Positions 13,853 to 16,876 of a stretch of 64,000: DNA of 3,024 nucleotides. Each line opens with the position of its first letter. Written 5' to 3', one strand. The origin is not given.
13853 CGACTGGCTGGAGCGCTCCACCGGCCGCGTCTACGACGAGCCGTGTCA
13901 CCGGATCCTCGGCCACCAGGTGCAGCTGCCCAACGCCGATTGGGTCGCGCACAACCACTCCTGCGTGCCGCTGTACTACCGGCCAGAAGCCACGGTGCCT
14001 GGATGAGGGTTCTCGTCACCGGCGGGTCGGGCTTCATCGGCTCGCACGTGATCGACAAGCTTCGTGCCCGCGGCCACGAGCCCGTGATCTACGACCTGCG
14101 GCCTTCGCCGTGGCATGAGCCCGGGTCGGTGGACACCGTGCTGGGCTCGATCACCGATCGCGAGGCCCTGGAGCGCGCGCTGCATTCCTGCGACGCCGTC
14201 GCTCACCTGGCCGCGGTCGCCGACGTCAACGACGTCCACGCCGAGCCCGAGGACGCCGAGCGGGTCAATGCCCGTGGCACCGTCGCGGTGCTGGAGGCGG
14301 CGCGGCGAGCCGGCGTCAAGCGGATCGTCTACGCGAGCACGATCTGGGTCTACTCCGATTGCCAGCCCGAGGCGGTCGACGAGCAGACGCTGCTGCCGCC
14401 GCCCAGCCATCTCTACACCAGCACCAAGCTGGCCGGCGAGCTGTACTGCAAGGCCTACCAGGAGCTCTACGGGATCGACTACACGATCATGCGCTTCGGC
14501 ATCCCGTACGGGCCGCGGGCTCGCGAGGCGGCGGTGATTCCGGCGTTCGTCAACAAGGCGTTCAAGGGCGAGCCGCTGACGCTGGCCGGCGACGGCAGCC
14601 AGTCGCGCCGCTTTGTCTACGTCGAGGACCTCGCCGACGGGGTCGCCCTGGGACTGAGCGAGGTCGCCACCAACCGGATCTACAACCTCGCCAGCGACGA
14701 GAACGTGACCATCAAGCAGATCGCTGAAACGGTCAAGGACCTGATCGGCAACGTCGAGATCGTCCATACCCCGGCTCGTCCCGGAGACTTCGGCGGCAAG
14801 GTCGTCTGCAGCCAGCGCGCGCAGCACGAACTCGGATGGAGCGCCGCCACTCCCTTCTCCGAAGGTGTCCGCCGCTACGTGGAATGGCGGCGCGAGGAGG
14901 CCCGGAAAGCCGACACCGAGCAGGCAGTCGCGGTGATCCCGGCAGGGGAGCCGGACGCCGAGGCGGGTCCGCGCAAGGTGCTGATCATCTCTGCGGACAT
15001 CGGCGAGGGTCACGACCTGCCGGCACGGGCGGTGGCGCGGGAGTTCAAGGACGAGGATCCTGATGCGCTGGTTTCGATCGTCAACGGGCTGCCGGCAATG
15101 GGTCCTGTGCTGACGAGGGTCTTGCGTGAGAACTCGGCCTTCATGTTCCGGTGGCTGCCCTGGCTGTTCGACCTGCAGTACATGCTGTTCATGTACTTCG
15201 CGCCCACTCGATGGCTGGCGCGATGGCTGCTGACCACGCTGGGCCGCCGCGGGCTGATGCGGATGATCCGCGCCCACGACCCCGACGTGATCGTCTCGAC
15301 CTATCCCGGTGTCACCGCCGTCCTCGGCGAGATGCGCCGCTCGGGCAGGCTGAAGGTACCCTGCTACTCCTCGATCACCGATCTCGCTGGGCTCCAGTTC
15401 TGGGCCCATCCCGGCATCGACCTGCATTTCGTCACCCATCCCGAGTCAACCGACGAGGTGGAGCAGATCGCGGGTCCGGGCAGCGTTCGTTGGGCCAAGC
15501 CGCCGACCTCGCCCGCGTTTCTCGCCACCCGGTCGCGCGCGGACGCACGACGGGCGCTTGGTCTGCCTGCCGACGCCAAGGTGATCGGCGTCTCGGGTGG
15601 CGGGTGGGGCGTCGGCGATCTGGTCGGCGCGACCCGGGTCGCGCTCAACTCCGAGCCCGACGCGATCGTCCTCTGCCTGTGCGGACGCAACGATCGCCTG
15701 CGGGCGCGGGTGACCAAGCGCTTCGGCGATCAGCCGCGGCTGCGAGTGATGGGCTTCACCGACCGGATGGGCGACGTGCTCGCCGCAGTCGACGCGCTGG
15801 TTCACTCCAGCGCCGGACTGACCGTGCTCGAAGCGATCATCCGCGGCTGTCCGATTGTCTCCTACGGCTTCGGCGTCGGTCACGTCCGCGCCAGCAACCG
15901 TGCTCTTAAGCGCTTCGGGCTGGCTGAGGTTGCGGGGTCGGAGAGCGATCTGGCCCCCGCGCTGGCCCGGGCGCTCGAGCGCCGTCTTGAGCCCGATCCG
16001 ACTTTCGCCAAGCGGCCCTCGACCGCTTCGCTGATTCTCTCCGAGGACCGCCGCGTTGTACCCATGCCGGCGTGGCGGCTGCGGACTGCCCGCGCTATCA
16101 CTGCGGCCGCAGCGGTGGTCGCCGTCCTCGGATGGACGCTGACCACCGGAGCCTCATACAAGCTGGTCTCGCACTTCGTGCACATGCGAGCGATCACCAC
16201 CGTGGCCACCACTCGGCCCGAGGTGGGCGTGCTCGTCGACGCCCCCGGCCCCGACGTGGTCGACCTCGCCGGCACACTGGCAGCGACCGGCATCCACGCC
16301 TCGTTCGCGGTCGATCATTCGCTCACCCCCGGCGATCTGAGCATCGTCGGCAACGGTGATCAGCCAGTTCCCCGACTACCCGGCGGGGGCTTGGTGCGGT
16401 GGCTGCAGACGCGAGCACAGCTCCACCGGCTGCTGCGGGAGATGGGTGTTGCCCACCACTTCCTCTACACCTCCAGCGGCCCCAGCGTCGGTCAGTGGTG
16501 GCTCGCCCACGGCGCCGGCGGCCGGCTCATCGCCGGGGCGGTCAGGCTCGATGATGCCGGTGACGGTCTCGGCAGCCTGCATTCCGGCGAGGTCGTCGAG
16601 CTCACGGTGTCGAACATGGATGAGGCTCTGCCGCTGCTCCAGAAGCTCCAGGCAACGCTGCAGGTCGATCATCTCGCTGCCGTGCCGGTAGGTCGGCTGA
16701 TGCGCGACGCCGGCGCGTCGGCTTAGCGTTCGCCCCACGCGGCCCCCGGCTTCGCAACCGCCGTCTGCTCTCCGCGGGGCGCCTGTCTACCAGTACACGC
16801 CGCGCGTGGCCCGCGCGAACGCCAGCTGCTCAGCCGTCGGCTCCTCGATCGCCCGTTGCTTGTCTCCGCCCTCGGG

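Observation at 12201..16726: Candidate undescribed amino-glycolipid pathway: deacetylase, DegT aminotransferase and an epimerase::GT28::pseudo-deacetylase fusion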

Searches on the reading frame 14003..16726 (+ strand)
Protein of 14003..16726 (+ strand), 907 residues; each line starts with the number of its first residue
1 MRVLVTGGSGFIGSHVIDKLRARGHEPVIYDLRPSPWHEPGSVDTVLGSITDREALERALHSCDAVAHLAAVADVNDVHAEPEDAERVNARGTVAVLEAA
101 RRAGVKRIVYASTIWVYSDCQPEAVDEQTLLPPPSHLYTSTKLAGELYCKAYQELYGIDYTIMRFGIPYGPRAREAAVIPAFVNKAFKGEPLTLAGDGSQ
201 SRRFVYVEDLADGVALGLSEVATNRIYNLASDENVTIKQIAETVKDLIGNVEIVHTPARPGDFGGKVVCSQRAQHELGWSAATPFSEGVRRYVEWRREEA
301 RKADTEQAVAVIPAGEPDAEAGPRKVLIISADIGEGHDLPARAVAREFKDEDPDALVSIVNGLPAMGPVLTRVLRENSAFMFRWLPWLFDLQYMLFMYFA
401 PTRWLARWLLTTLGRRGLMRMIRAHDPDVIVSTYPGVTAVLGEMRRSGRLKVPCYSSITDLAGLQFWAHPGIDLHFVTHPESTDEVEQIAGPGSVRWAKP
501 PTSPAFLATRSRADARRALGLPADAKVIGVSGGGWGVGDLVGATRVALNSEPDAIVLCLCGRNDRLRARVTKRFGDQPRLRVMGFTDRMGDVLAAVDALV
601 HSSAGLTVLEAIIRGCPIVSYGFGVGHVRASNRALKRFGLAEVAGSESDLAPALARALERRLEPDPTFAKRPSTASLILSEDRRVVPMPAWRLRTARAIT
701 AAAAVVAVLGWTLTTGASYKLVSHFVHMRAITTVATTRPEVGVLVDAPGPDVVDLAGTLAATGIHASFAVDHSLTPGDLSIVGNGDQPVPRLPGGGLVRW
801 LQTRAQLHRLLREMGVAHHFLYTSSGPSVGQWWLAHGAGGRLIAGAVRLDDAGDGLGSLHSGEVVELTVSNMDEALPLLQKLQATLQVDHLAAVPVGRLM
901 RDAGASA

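Call 6: search_protein_families(library=pfam, proteins=[window:14003-16726:+], max_evalue=0.01)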
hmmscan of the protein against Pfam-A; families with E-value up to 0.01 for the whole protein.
window:14003-16726:+ (907 aa): 11 families
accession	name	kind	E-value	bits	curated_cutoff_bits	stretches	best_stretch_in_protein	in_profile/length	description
PF01370.27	Epimerase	-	1e-55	189.2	20.9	1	3-230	1-240/240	NAD dependent epimerase/dehydratase family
PF16363.11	GDP_Man_Dehyd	-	1.6e-38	133.5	27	1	4-291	1-331/332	GDP-mannose 4,6 dehydratase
PF04321.23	RmlD_sub_bind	-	3.3e-25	89.2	27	1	1-248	1-231/287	RmlD substrate binding domain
PF01073.25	3Beta_HSD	-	2e-23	83.3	22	1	4-217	1-228/280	3-beta hydroxysteroid dehydrogenase/isomerase family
PF02719.21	Polysacc_synt_2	-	8.5e-19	68.3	20.2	1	3-261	1-266/293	Polysaccharide biosynthesis protein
PF13460.12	NAD_binding_10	-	3.1e-16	60.2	27.2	1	7-168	1-146/184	NAD(P)H-binding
PF07993.18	NAD_binding_4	-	1.3e-11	44.6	20.1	1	54-167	80-206/258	Male sterility protein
PF06925.17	MGDG_synth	-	4.4e-11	43.6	25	1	338-487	2-153/169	Monogalactosyldiacylglycerol (MGDG) synthase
PF13692.12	Glyco_trans_1_4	-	1.1e-06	29.5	27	1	550-657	29-139/142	Glycosyl transferases group 1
PF05368.20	NmrA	-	0.00069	19.7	27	1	2-113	4-107/298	NmrA-like family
PF00534.26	Glycos_transf_1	-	0.0042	17.1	26.4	0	553-660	46-158/172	Glycosyl transferases group 1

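Call 7: search_protein_families(library=ncbifam, proteins=[window:14003-16726:+], max_evalue=0.01)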
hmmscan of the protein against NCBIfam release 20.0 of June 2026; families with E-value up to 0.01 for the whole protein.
window:14003-16726:+ (907 aa): 37 families (the best 25 are shown)
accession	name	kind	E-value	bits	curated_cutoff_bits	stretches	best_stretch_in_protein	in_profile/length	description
TIGR01181.1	dTDP_gluc_dehyt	equivalog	5.5e-41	140.7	365.1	1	2-300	1-315/321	dTDP-glucose 4,6-dehydratase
TIGR01179.1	galE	equivalog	7.2e-35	120.4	262.3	1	2-298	1-327/332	UDP-glucose 4-epimerase GalE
TIGR04180.1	EDH_00030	hypoth_equivalog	4.4e-34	117.9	475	1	3-259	1-268/297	NAD-dependent 4,6-dehydratase LegB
NF010135.0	PRK13609.1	equivalog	1e-30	107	500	1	324-654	5-332/388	diglucosyl diacylglycerol synthase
TIGR03466.1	HpnA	hypoth_equivalog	5.2e-26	91.3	367.65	1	1-250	1-248/327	hopanoid-associated sugar epimerase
NF042422.1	oxyalk_red_OleD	equivalog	6.5e-23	81.6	580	1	1-215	1-212/329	2-alkyl-3-oxoalkanoate reductase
NF047922.1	GDPFucSynFcl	equivalog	1e-21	77.7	500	1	2-298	4-303/308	GDP-L-fucose synthase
NF007490.0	PRK10084.1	subfamily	2.8e-21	75.9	649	1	1-301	1-339/361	dTDP-glucose 4,6-dehydratase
NF007956.0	PRK10675.1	subfamily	8.4e-21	74.4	394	2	1-147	1-158/338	UDP-glucose 4-epimerase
TIGR01214.1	rmlD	equivalog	1.3e-18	67.1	224.05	1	2-252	1-230/285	dTDP-4-dehydrorhamnose reductase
NF058621.1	DiazavRedAvaA7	equivalog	1.5e-18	67.5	400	1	1-239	1-239/304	3-diazoavenalumate denitrifying reductase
NF010134.0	PRK13608.1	equivalog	1.6e-17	63.7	557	1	324-627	6-305/391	diglucosyl diacylglycerol synthase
NF007582.0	PRK10217.1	equivalog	2.3e-17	63.1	698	1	2-296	3-331/355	dTDP-glucose 4,6-dehydratase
TIGR02197.1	heptose_epim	equivalog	2.5e-17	63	274.6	1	3-296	1-313/316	ADP-glyceromanno-heptose 6-epimerase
NF011728.1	PRK15181.1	equivalog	2.9e-17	62.7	760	1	47-246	75-280/348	Vi polysaccharide biosynthesis UDP-N-acetylglucosaminuronic acid C-4 epimerase TviC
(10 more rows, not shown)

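Call 8: find_homologous_proteins(query=window:14003-16726:+, region=1-907)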
Query window:14003-16726:+, residues 1-907 (907 aa): 1588 proteins with E <= 0.001 among 8000 candidates; the best 120 are listed.
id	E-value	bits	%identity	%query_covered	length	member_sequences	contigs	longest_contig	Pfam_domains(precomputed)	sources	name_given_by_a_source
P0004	0.0e+0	2048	100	100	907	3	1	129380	PF04321.24,PF16363.12,PF02719.22,PF01073.26,PF07993.19,PF13460.13,PF06925.18,PF01370.28,PF13692.13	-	-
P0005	0.0e+0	1776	86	100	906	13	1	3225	PF04321.24,PF16363.12,PF02719.22,PF01073.26,PF07993.19,PF13460.13,PF06925.18,PF01370.28,PF13692.13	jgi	jgi:UDP-glucose 4-epimerase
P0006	0.0e+0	1755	86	100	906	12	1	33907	PF04321.24,PF16363.12,PF02719.22,PF01073.26,PF07993.19,PF13460.13,PF06925.18,PF01370.28,PF13692.13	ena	-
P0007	0.0e+0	1753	85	100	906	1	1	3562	PF04321.24,PF16363.12,PF02719.22,PF01073.26,PF07993.19,PF13460.13,PF06925.18,PF01370.28,PF13692.13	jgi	jgi:UDP-glucose 4-epimerase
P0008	0.0e+0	1742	84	100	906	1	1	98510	PF04321.24,PF16363.12,PF02719.22,PF01073.26,PF07993.19,PF13460.13,PF06925.18,PF01370.28,PF13692.13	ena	-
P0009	0.0e+0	1733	85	100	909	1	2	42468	PF04321.24,PF16363.12,PF02719.22,PF01073.26,PF07993.19,PF13460.13,PF06925.18,PF01370.28,PF13692.13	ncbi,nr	ncbi:MAG: NAD-dependent epimerase/dehydratase family protein [Actinomycetota bacterium]|nr:NAD-depen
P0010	0.0e+0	1718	84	100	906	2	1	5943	PF04321.24,PF16363.12,PF02719.22,PF01073.26,PF07993.19,PF13460.13,PF06925.18,PF01370.28,PF13692.13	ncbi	-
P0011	0.0e+0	1714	83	100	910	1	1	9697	PF04321.24,PF16363.12,PF02719.22,PF05368.20,PF01073.26,PF07993.19,PF13460.13,PF06925.18,PF01370.28,PF13692.13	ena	-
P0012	0.0e+0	1704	83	99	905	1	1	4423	PF04321.24,PF16363.12,PF02719.22,PF01073.26,PF07993.19,PF13460.13,PF06925.18,PF01370.28,PF13692.13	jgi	jgi:UDP-glucose 4-epimerase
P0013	0.0e+0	1701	82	100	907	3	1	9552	PF04321.24,PF16363.12,PF02719.22,PF01073.26,PF07993.19,PF13460.13,PF06925.18,PF01370.28,PF13692.13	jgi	jgi:UDP-glucose 4-epimerase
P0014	0.0e+0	1701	82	100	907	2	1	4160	PF04321.24,PF16363.12,PF02719.22,PF05368.20,PF01073.26,PF07993.19,PF13460.13,PF06925.18,PF01370.28,PF13692.13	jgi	jgi:UDP-glucose 4-epimerase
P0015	0.0e+0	1700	83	100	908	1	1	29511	PF04321.24,PF16363.12,PF02719.22,PF01073.26,PF07993.19,PF13460.13,PF06925.18,PF01370.28,PF13692.13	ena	-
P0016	0.0e+0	1692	82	100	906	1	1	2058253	PF04321.24,PF16363.12,PF02719.22,PF01073.26,PF07993.19,PF13460.13,PF06925.18,PF01370.28,PF13692.13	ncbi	-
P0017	0.0e+0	1684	82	100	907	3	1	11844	PF04321.24,PF16363.12,PF02719.22,PF01073.26,PF07993.19,PF13460.13,PF06925.18,PF01370.28,PF13692.13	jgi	jgi:UDP-glucose 4-epimerase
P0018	0.0e+0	1684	81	100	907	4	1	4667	PF04321.24,PF16363.12,PF02719.22,PF01073.26,PF07993.19,PF13460.13,PF06925.18,PF01370.28,PF13692.13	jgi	jgi:UDP-glucose 4-epimerase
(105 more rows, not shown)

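Call 13: search_solved_structures(query=window:14003-16723:+, max_evalue=0.001)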
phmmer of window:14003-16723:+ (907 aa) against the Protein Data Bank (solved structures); distinct sequences matched with E-value up to 0.001: 168 (the best 60 are shown).
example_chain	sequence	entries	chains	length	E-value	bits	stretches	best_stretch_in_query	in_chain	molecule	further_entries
4zrm_A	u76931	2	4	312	2.4e-42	148.1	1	1-298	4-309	UDP-glucose 4-epimerase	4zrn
2p5u_A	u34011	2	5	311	2.1e-39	138.3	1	1-294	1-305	UDP-glucose 4-epimerase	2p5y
6wjb_A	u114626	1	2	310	4.9e-37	130.5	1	2-291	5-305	NAD-dependent epimerase/dehydratase family protein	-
6wj9_A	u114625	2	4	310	2.1e-36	128.4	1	2-291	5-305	NAD-dependent epimerase/dehydratase family protein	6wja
7ys8_A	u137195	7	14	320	7.5e-36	126.5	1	1-298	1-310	UDP-glucose 4-epimerase | UDP-glucose 4-epimerase along with EC 5.1.3.2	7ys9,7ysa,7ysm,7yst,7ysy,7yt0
4lk3_A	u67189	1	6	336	8.9e-36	126.3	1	2-303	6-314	UDP-glucuronic acid decarboxylase 1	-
4gll_A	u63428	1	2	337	1.2e-35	125.8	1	2-303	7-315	UDP-glucuronic acid decarboxylase 1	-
4m55_A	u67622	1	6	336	1.7e-35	125.4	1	2-303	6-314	UDP-glucuronic acid decarboxylase 1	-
2b69_A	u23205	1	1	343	2.3e-35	125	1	2-301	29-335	UDP-glucuronate decarboxylase 1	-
6dnt_A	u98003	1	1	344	3.9e-34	120.9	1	2-269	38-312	NAD-dependent epimerase/dehydratase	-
1r6d_A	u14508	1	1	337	2e-32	115.2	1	1-300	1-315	TDP-glucose-4,6-dehydratase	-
1r66_A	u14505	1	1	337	3.2e-32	114.6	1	1-300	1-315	TDP-glucose-4,6-dehydratase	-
6kv9_A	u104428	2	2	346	6.9e-32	113.4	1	3-305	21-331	MoeE5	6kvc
3ehe_A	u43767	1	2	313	4.1e-31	110.9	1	3-292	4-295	UDP-glucose 4-epimerase (GalE-1)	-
6pmh_A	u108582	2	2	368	5.3e-30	107.2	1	3-298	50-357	UDP-glucose 4-epimerase related protein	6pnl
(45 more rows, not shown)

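Call 63: search_protein_representatives(protein=window:14003-16723:+)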
Query: 907 residues. Proteins with E-value up to 0.001 (for the whole library): 119181; up to 1e-10: 46852; up to 1e-30: 2672. The best 150 are listed.
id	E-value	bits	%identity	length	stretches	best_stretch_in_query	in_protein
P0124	2.3e-290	982.0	53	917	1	1-900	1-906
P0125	5.0e-209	712.8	56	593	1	320-905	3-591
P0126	1.5e-178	612.0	79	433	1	205-544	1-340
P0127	4.2e-176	603.9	53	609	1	321-870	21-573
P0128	3.1e-162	558.0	60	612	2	350-642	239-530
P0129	6.4e-155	533.8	46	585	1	322-901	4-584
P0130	7.9e-154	530.2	54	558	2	2-301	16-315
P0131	1.1e-139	483.4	86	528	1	1-265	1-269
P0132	3.9e-138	478.3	54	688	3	1-300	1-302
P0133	1.1e-133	463.5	84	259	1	179-427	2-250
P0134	7.5e-133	460.8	91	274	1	1-236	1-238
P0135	2.1e-131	456.0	70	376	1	1-349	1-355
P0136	1.1e-130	453.6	45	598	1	321-902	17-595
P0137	1.4e-126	440.0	82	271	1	312-555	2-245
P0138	6.5e-126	437.8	42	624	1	324-900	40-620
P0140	2.9e-123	429.1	39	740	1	322-900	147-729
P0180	6.3e-101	355.2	39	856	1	316-902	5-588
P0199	2.4e-93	330.1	40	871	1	316-899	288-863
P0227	1.6e-82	294.2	42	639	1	295-684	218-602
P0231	5.6e-82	292.5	50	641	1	2-298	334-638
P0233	1.9e-81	290.7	35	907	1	1-739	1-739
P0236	7.3e-81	288.8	39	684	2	1-322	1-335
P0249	3.1e-78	280.1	44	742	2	1-330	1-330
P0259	1.6e-75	271.1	33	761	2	2-305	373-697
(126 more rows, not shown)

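Call 64: search_protein_families(library=pfam, proteins=[P0233, P0132, P0236, P0249, P0259, P0231, P0199, P0140, P0180, P0227], max_evalue=0.00001)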
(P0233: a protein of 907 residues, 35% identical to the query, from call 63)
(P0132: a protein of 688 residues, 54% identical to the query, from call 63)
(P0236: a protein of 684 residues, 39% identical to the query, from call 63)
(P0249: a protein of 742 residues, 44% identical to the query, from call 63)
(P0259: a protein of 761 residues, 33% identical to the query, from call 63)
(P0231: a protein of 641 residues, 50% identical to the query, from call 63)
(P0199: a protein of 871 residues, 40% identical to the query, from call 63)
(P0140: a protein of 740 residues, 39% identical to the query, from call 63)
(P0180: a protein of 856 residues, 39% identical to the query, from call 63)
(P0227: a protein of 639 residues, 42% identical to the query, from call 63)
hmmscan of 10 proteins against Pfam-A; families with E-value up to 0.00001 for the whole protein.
P0233 (907 aa): 10 families
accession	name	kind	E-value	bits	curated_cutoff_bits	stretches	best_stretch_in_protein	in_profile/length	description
PF01370.27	Epimerase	-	1.3e-54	185.6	20.9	1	3-238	1-239/240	NAD dependent epimerase/dehydratase family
PF16363.11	GDP_Man_Dehyd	-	7.2e-46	157.6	27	1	5-251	2-260/332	GDP-mannose 4,6 dehydratase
PF01073.25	3Beta_HSD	-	5.6e-24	85.1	22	1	4-227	1-230/280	3-beta hydroxysteroid dehydrogenase/isomerase family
PF02719.21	Polysacc_synt_2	-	1.8e-12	47.5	20.2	1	3-228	1-219/293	Polysaccharide biosynthesis protein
PF13460.12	NAD_binding_10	-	1.1e-11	45.4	27.2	1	7-151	1-129/184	NAD(P)H-binding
PF06925.17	MGDG_synth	-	1.7e-11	44.9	25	1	344-500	1-166/169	Monogalactosyldiacylglycerol (MGDG) synthase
PF04321.23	RmlD_sub_bind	-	7.4e-08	32.2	27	1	1-152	1-135/287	RmlD substrate binding domain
PF07993.18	NAD_binding_4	-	1.4e-07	31.4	20.1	0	59-169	80-204/258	Male sterility protein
PF13692.12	Glyco_trans_1_4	-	3.1e-07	31.2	27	1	545-624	22-110/142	Glycosyl transferases group 1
PF00534.26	Glycos_transf_1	-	3.3e-06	27.2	26.4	1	565-631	59-133/172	Glycosyl transferases group 1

P0132 (688 aa): 6 families
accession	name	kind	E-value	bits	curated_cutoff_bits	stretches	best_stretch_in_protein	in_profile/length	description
PF01370.27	Epimerase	-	2.6e-35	122.4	20.9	1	103-232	103-240/240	NAD dependent epimerase/dehydratase family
PF16363.11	GDP_Man_Dehyd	-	2.4e-24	86.8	27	1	109-293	123-331/332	GDP-mannose 4,6 dehydratase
PF04321.23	RmlD_sub_bind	-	2.8e-10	40.2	27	1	110-254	96-235/287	RmlD substrate binding domain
PF13692.12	Glyco_trans_1_4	-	5.5e-07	30.4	27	1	537-605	33-107/142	Glycosyl transferases group 1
PF02719.21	Polysacc_synt_2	-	1.2e-06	28.4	20.2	0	135-247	133-244/293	Polysaccharide biosynthesis protein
PF01073.25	3Beta_HSD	-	2.5e-06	27.2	22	0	4-36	1-35/280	3-beta hydroxysteroid dehydrogenase/isomerase family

P0236 (684 aa): 9 families
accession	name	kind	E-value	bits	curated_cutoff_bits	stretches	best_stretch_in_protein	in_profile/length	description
PF01370.27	Epimerase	-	7.2e-120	399.2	20.9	2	3-239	1-240/240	NAD dependent epimerase/dehydratase family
PF16363.11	GDP_Man_Dehyd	-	1.1e-109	367.3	27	2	4-302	1-332/332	GDP-mannose 4,6 dehydratase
PF01073.25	3Beta_HSD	-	7.5e-46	156.8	22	2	4-226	1-229/280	3-beta hydroxysteroid dehydrogenase/isomerase family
PF02719.21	Polysacc_synt_2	-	3e-30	105.9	20.2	2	3-261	1-251/293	Polysaccharide biosynthesis protein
PF04321.23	RmlD_sub_bind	-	1.2e-21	77.5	27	2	1-260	1-234/287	RmlD substrate binding domain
PF07993.18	NAD_binding_4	-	7.6e-20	71.6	20.1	2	354-539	1-216/258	Male sterility protein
PF13460.12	NAD_binding_10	-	6.8e-19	68.9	27.2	1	7-154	1-132/184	NAD(P)H-binding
PF05368.20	NmrA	-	1.3e-09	38.5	27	0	2-117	4-106/298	NmrA-like family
PF08659.16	KR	-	2.2e-09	37.9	22.6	1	352-480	3-147/180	KR domain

P0249 (742 aa): 8 families
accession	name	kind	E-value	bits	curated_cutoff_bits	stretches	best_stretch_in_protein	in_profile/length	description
PF01370.27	Epimerase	-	4.8e-48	164.1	20.9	1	4-230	2-238/240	NAD dependent epimerase/dehydratase family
PF16363.11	GDP_Man_Dehyd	-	1.5e-33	117.1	27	1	4-293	1-330/332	GDP-mannose 4,6 dehydratase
PF01073.25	3Beta_HSD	-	9.2e-25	87.7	22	1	4-221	1-230/280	3-beta hydroxysteroid dehydrogenase/isomerase family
PF04321.23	RmlD_sub_bind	-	2.5e-15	56.7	27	1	1-242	1-223/287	RmlD substrate binding domain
PF01522.26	Polysacc_deac_1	-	7.8e-15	55.4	23.1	1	540-658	5-124/124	Polysaccharide deacetylase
PF02719.21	Polysacc_synt_2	-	1.6e-13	50.9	20.2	1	44-110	60-128/293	Polysaccharide biosynthesis protein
PF13460.12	NAD_binding_10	-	8.7e-11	42.5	27.2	1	7-168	1-144/184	NAD(P)H-binding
PF07993.18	NAD_binding_4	-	7.6e-10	38.8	20.1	1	60-169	89-206/258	Male sterility protein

P0259 (761 aa): 9 families
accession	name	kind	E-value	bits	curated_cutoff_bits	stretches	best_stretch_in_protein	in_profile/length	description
PF16363.11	GDP_Man_Dehyd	-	8.1e-120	400.7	27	2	375-681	1-332/332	GDP-mannose 4,6 dehydratase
PF01370.27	Epimerase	-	8.9e-119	395.7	20.9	2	374-618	1-240/240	NAD dependent epimerase/dehydratase family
PF01073.25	3Beta_HSD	-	1.5e-40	139.5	22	2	3-232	2-228/280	3-beta hydroxysteroid dehydrogenase/isomerase family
PF04321.23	RmlD_sub_bind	-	2.5e-35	122.4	27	2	373-634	2-229/287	RmlD substrate binding domain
PF02719.21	Polysacc_synt_2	-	6e-33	114.7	20.2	2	374-664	1-268/293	Polysaccharide biosynthesis protein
PF07993.18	NAD_binding_4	-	2.2e-20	73.3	20.1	2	3-185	1-209/258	Male sterility protein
PF13460.12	NAD_binding_10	-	8.8e-12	45.7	27.2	0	378-530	1-124/184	NAD(P)H-binding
PF08659.16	KR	-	4.4e-10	40.2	22.6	0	374-508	3-143/180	KR domain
PF05368.20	NmrA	-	7e-06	26.3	27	0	371-545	2-162/298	NmrA-like family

P0231 (641 aa): 9 families
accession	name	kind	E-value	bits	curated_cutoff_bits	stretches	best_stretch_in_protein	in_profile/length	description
PF01041.23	DegT_DnrJ_EryC1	-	7.9e-64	216.6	19.8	1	17-250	9-249/360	DegT/DnrJ/EryC1/StrS aminotransferase family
PF01370.27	Epimerase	-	3.8e-47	161.2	20.9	1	335-569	1-239/240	NAD dependent epimerase/dehydratase family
PF16363.11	GDP_Man_Dehyd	-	6e-41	141.4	27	1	336-631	1-331/332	GDP-mannose 4,6 dehydratase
PF01073.25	3Beta_HSD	-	1.6e-26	93.4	22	1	336-565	1-236/280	3-beta hydroxysteroid dehydrogenase/isomerase family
PF04321.23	RmlD_sub_bind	-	1.7e-18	67.1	27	1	334-584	2-227/287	RmlD substrate binding domain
PF02719.21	Polysacc_synt_2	-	3.5e-18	66.2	20.2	1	335-585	1-244/293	Polysaccharide biosynthesis protein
PF07993.18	NAD_binding_4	-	1.6e-15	57.4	20.1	1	337-510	1-209/258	Male sterility protein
PF13460.12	NAD_binding_10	-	1.2e-11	45.3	27.2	1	339-468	1-115/184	NAD(P)H-binding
PF05368.20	NmrA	-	9.9e-06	25.8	27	0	333-450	3-106/298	NmrA-like family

P0199 (871 aa): 3 families
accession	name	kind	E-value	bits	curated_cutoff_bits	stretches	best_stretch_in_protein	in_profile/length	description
PF06925.17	MGDG_synth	-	8.2e-20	72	25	1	309-454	1-149/169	Monogalactosyldiacylglycerol (MGDG) synthase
PF13692.12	Glyco_trans_1_4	-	8e-08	33.1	27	1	524-625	33-137/142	Glycosyl transferases group 1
PF04101.22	Glyco_tran_28_C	-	9.3e-06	26.2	22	0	498-637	1-146/166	Glycosyltransferase family 28 C-terminal domain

P0140 (740 aa): 1 family
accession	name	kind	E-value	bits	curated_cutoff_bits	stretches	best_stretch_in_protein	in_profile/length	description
PF06925.17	MGDG_synth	-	8.2e-18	65.5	25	1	162-309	1-150/169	Monogalactosyldiacylglycerol (MGDG) synthase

P0180 (856 aa): 3 families
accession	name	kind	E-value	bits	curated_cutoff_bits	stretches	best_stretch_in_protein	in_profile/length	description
PF06925.17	MGDG_synth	-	3.1e-14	53.8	25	1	26-168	1-146/169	Monogalactosyldiacylglycerol (MGDG) synthase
PF13692.12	Glyco_trans_1_4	-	1.2e-08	35.7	27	1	227-343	19-138/142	Glycosyl transferases group 1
PF00534.26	Glycos_transf_1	-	2.3e-06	27.7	26.4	1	240-308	46-122/172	Glycosyl transferases group 1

P0227 (639 aa): 5 families
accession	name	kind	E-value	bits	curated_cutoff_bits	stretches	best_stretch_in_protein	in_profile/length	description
PF14378.12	PAP2_3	-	2.3e-34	119.3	27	1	33-212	2-189/190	PAP2 superfamily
PF06925.17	MGDG_synth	-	1.2e-14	55.2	25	1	259-408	1-153/169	Monogalactosyldiacylglycerol (MGDG) synthase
PF13692.12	Glyco_trans_1_4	-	1.4e-08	35.6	27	1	470-574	29-137/142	Glycosyl transferases group 1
PF01569.27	PAP2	-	2.5e-08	34.2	27.2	1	72-213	14-120/130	PAP2 superfamily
PF00534.26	Glycos_transf_1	-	2.7e-06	27.5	26.4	1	470-580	44-159/172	Glycosyl transferases group 1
